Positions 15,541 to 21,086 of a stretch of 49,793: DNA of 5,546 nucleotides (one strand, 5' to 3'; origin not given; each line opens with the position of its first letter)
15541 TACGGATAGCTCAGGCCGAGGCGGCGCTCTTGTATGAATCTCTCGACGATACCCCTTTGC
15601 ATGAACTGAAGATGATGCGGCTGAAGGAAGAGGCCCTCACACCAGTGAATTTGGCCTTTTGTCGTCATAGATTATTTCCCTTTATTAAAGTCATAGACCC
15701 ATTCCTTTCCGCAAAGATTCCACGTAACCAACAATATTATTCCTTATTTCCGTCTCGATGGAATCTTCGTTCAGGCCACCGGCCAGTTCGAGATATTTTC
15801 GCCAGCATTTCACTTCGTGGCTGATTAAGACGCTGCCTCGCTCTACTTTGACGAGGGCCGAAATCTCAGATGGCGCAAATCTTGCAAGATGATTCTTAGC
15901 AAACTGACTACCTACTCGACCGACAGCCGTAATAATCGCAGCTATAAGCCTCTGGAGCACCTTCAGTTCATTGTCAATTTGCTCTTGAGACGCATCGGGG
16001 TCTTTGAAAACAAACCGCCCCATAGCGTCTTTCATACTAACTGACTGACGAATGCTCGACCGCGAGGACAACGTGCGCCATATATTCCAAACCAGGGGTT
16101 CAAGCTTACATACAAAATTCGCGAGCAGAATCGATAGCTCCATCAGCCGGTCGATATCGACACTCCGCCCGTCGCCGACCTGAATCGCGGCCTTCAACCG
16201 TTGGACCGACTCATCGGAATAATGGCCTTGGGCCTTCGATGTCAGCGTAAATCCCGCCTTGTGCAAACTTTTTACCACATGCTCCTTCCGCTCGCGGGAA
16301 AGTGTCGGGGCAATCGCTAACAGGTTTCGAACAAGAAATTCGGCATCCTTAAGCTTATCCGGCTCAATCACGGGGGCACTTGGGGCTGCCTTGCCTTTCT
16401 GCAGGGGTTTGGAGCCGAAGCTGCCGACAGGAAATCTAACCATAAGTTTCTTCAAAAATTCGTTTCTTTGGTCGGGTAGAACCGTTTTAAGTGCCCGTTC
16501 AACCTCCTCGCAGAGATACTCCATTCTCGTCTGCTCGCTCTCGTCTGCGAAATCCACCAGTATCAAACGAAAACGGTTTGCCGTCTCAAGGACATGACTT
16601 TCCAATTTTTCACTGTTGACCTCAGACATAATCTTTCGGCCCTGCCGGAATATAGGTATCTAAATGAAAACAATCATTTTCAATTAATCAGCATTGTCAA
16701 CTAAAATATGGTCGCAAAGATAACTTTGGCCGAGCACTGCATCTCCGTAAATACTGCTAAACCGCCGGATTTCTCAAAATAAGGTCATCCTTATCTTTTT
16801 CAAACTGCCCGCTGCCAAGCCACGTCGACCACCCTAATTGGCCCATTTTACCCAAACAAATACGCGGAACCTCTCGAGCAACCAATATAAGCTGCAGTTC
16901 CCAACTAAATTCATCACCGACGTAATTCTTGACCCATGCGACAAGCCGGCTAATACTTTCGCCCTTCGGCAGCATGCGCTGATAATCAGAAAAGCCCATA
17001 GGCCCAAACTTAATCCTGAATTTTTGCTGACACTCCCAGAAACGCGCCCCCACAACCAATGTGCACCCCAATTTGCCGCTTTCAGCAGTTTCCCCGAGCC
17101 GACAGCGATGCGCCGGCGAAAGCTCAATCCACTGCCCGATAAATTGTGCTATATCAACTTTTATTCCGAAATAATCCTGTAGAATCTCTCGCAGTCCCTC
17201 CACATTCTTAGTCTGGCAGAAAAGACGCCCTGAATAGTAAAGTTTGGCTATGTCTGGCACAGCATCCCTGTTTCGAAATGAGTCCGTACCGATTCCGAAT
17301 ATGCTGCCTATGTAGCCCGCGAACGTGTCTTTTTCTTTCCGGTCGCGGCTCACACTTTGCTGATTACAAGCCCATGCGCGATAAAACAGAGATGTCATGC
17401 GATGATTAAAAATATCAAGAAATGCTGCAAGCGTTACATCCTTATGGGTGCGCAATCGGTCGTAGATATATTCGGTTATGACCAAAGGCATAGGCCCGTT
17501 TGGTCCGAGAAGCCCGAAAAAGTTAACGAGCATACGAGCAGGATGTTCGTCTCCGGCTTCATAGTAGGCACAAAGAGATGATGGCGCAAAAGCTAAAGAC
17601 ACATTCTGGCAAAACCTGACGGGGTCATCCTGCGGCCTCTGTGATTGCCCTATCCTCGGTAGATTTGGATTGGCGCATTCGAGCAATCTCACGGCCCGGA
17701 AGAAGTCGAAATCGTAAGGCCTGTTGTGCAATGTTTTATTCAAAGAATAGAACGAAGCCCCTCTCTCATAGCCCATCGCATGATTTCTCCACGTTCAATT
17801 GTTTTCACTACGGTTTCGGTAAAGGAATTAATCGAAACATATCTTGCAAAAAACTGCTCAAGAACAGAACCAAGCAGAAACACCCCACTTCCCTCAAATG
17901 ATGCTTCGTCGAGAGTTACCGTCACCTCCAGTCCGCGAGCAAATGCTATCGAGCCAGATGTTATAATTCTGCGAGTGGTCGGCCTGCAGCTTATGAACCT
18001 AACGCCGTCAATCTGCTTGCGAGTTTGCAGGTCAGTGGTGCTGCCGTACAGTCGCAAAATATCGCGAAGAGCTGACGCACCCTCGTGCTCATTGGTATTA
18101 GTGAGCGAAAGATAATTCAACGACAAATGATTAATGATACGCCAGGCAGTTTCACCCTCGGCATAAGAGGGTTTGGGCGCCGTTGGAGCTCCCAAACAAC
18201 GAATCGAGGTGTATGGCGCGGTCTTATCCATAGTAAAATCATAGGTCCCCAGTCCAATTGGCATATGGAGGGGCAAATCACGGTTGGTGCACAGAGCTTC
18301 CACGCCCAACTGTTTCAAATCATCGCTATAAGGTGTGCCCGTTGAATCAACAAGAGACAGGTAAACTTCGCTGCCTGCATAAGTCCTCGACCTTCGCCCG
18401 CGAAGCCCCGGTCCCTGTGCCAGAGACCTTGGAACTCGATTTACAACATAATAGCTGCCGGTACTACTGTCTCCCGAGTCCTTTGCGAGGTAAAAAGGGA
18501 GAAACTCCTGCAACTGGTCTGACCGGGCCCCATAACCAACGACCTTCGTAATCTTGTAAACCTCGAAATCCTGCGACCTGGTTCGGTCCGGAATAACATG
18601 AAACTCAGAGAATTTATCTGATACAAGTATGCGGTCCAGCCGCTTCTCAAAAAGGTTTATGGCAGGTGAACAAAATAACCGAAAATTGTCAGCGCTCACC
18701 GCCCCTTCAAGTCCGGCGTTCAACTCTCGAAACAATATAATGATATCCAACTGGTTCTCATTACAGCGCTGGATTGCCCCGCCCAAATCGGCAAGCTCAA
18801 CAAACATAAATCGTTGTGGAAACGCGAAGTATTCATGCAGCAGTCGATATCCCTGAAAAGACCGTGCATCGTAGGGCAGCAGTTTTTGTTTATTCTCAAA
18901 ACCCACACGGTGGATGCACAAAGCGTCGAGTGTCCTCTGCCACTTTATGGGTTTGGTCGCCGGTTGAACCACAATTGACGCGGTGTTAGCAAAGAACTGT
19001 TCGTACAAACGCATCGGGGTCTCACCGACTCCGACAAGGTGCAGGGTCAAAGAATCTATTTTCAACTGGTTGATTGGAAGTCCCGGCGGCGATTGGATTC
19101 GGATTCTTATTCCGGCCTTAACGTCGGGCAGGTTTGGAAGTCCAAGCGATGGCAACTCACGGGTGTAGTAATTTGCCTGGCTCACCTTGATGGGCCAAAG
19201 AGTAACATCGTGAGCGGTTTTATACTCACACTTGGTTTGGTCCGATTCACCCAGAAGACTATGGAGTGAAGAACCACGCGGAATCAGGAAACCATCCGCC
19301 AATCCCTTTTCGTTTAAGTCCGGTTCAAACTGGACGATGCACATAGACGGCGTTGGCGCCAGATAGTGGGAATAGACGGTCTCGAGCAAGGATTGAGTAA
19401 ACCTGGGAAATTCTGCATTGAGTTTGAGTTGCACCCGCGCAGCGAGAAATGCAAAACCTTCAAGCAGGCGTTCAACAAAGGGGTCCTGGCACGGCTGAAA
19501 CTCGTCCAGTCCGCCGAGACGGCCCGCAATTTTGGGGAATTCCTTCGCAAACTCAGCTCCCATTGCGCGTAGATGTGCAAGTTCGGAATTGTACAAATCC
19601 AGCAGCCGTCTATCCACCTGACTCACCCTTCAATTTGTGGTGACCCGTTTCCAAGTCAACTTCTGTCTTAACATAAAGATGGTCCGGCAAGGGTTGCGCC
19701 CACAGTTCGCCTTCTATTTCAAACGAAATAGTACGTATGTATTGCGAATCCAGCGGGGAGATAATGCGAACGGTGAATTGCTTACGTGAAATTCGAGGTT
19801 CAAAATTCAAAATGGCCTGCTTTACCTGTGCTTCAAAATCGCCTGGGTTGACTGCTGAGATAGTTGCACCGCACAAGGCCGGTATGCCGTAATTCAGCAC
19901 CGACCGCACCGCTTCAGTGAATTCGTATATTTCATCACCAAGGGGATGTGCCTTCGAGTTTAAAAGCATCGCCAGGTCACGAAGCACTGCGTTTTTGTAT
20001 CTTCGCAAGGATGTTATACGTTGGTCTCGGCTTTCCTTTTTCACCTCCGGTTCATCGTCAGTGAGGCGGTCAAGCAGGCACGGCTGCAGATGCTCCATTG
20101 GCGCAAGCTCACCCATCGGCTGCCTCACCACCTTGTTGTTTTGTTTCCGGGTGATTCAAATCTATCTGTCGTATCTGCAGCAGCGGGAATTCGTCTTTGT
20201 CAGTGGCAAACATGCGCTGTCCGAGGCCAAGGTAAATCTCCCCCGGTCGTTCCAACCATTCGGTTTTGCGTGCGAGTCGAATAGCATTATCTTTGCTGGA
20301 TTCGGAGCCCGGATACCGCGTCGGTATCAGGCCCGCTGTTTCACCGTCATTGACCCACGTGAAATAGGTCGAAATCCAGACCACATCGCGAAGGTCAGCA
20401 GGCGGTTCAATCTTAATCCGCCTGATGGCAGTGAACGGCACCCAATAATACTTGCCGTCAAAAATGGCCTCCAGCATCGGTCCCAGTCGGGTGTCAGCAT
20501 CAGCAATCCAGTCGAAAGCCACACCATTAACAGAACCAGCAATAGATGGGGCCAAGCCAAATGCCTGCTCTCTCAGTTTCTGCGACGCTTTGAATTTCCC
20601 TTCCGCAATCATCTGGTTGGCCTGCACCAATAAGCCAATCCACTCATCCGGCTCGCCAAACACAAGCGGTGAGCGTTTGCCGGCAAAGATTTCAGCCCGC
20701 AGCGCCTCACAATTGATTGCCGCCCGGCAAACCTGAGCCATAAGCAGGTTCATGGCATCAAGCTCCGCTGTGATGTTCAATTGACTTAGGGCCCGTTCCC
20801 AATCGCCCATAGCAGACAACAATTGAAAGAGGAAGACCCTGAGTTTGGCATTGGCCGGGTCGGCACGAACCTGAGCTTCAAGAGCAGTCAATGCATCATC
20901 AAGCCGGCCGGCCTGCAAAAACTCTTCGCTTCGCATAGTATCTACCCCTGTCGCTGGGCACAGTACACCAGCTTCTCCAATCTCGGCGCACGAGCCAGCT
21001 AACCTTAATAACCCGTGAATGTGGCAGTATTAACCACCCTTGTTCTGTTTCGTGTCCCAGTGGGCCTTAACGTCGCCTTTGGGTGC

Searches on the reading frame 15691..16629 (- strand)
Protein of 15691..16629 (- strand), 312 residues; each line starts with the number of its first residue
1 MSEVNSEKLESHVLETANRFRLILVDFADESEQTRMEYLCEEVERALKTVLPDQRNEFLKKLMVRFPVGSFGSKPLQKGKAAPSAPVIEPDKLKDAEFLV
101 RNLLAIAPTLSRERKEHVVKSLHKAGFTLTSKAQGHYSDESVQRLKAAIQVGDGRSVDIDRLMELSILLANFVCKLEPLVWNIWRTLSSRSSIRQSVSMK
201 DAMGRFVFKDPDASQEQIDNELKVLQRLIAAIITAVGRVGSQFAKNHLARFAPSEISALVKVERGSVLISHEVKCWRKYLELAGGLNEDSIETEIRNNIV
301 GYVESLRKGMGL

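Call 5: search_protein_families(library=pfam, proteins=[window:15691-16629:-], max_evalue=0.01)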
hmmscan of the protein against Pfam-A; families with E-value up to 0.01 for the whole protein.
window:15691-16629:- (312 aa): 0 families

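Call 10: search_protein_families(library=ncbifam, proteins=[window:15691-16629:-], max_evalue=0.1)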
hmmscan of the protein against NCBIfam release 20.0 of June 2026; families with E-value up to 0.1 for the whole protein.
window:15691-16629:- (312 aa): 0 families

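Call 38: search_solved_structures(query=A3, max_evalue=10, show_alignments=1)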
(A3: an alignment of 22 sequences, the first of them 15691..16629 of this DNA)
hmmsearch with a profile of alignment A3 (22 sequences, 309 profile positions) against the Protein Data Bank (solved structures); distinct sequences matched with E-value up to 10: 2.
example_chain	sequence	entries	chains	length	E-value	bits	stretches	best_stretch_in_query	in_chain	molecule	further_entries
8jsu_B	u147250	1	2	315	0.084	15.5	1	89-146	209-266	TvaE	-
6jcc_A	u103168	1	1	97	0.23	14.1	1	49-128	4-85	Computational designed protein based on evolution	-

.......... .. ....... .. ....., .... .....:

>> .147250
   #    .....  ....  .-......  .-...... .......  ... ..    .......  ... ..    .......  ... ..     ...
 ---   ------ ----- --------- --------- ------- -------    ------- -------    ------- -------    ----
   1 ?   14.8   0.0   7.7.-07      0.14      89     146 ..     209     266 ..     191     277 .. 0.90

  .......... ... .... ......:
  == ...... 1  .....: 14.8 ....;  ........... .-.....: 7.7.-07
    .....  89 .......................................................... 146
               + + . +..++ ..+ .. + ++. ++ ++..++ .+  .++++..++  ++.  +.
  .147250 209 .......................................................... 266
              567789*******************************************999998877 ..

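Call 41: search_protein_families(library=pfam, alignment_id=A3, max_evalue=1)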
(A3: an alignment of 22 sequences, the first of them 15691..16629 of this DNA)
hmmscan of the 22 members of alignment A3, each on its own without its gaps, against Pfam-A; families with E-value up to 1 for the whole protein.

A. member 1, window:15691-16629:- (312 aa): 0 families

B. families by the number of members that match (of 22 scanned): 20 families
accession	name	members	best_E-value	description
PF20232.3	T6SS_FHA_C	12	0.0016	C-terminal domain of Type VI secretion system FHA protein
PF17944.6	Arg_decarbox_C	4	0.0037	Arginine decarboxylase C-terminal helical extension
PF19938.4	DUF6400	2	0.038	Family of unknown function (DUF6400)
PF22564.2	HAAS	2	0.05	HAAS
PF22618.1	RskA_N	1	0.0098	Anti-sigma-K factor RskA, N-terminal domain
PF08281.18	Sigma70_r4_2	1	0.03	Sigma-70, region 4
PF11408.13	Helicase_Sgs1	1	0.044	Sgs1 RecQ helicase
PF14024.11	DUF4240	1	0.049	Protein of unknown function (DUF4240)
PF03981.17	Ubiq_cyt_C_chap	1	0.056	Ubiquinol-cytochrome C chaperone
PF10259.14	Rogdi_lz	1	0.068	Rogdi leucine zipper containing protein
PF04802.21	PP4R3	1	0.068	Phosphatase 4 regulatory subunit 3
PF07366.18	SnoaL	1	0.076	SnoaL-like polyketide cyclase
PF04829.18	PT-VENN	1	0.1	Pre-toxin domain with VENN motif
PF11491.13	DUF3213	1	0.16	Protein of unknown function (DUF3213)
PF20302.4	HisK-N-like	1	0.16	HisK-N-like globin domain of the ASK signalosome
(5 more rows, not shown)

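Call 43: find_homologous_proteins(query=A3, max_evalue=0.001)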
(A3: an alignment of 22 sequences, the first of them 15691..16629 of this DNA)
Query A3 (22 sequences) (312 aa, profile of the alignment): 223 proteins with E <= 0.001 among 8000 candidates; the best 120 are listed.
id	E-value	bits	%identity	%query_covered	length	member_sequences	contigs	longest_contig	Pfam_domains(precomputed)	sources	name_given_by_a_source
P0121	9.5e-110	385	86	100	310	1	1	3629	-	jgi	jgi:hypothetical protein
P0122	1.4e-109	384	93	100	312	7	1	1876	-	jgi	jgi:hypothetical protein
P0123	1.6e-109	384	62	100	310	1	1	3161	-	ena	-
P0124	1.8e-108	381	66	100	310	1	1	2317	-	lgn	-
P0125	4.0e-108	380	63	98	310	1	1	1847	-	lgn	-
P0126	4.0e-108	380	63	98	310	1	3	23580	-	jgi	jgi:hypothetical protein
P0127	8.2e-108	379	58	100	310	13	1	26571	-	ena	-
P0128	9.8e-108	378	62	99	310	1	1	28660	-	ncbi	-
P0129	4.2e-107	376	62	99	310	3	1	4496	-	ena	-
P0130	1.3e-106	375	63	98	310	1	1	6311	-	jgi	jgi:hypothetical protein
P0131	1.8e-106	374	61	99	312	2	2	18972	-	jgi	jgi:hypothetical protein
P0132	1.9e-106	374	61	98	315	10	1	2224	-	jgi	-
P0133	1.9e-106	374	59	100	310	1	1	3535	-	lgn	-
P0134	2.6e-106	374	60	99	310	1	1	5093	-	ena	-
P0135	3.1e-106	373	58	100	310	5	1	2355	-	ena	-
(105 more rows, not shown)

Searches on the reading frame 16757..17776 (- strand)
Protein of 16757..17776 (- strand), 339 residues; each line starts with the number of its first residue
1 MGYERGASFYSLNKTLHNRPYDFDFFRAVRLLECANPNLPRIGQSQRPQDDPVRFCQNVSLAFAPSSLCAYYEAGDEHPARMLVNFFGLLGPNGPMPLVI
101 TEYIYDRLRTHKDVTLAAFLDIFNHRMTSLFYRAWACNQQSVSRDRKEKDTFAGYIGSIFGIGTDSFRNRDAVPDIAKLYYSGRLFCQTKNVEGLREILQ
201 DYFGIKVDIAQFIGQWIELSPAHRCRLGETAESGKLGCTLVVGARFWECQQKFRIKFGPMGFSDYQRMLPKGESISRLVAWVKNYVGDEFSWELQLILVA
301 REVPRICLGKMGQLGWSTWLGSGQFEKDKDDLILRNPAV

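Call 5: search_protein_families(library=pfam, proteins=[window:16757-17776:-], max_evalue=0.01)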
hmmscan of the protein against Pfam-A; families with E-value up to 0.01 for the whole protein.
window:16757-17776:- (339 aa): 1 family
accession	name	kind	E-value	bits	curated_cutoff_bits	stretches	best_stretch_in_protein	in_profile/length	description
PF06996.16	T6SS_TssG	-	1.3e-103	346.9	24.6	1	20-321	2-304/304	Type VI secretion, TssG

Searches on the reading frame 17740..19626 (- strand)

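Call 5: search_protein_families(library=pfam, proteins=[window:17740-19626:-], max_evalue=0.01)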
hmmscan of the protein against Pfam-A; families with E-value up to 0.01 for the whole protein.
window:17740-19626:- (628 aa): 1 family
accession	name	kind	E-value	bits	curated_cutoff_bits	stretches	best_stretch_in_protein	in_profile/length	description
PF05947.17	T6SS_TssF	-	5.9e-221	735.7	25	1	5-624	2-607/608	Type VI secretion system, TssF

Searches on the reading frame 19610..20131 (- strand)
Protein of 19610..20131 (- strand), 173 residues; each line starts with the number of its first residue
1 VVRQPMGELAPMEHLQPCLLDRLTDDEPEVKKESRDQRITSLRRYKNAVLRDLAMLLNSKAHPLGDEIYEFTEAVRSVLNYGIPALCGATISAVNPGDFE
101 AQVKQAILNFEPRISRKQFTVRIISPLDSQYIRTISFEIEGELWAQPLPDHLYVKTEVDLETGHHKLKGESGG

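Call 6: search_protein_families(library=pfam, proteins=[window:19610-20131:-], max_evalue=0.01)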
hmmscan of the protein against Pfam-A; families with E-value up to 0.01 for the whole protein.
window:19610-20131:- (173 aa): 1 family
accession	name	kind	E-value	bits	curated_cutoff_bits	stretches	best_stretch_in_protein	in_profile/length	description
PF04965.19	GPW_gp25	-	1.3e-16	60.6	27.2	1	45-147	3-95/96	Baseplate wedge protein gp25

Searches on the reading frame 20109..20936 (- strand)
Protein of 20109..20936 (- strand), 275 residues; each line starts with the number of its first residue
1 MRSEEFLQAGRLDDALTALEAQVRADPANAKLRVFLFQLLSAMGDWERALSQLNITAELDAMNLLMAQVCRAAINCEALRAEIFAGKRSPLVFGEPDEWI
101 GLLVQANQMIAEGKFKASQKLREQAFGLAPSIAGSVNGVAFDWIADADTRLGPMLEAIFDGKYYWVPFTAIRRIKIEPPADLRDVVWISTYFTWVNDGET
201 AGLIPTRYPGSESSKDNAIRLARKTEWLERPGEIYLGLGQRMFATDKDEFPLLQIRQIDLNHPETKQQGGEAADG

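Call 6: search_protein_families(library=pfam, proteins=[window:20109-20936:-], max_evalue=0.01)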
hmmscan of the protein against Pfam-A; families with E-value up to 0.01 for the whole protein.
window:20109-20936:- (275 aa): 4 families
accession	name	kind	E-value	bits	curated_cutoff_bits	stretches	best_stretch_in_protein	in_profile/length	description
PF07024.18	ImpE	-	1.1e-45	155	25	1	138-258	1-121/122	ImpE protein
PF14559.12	TPR_19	-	9.1e-08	32.8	25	1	7-58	2-53/68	Tetratricopeptide repeat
PF13428.12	TPR_14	-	0.001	20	23.5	0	5-38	10-43/44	Tetratricopeptide repeat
PF13432.12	TPR_16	-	0.0039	18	32.7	0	4-50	5-51/65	Tetratricopeptide repeat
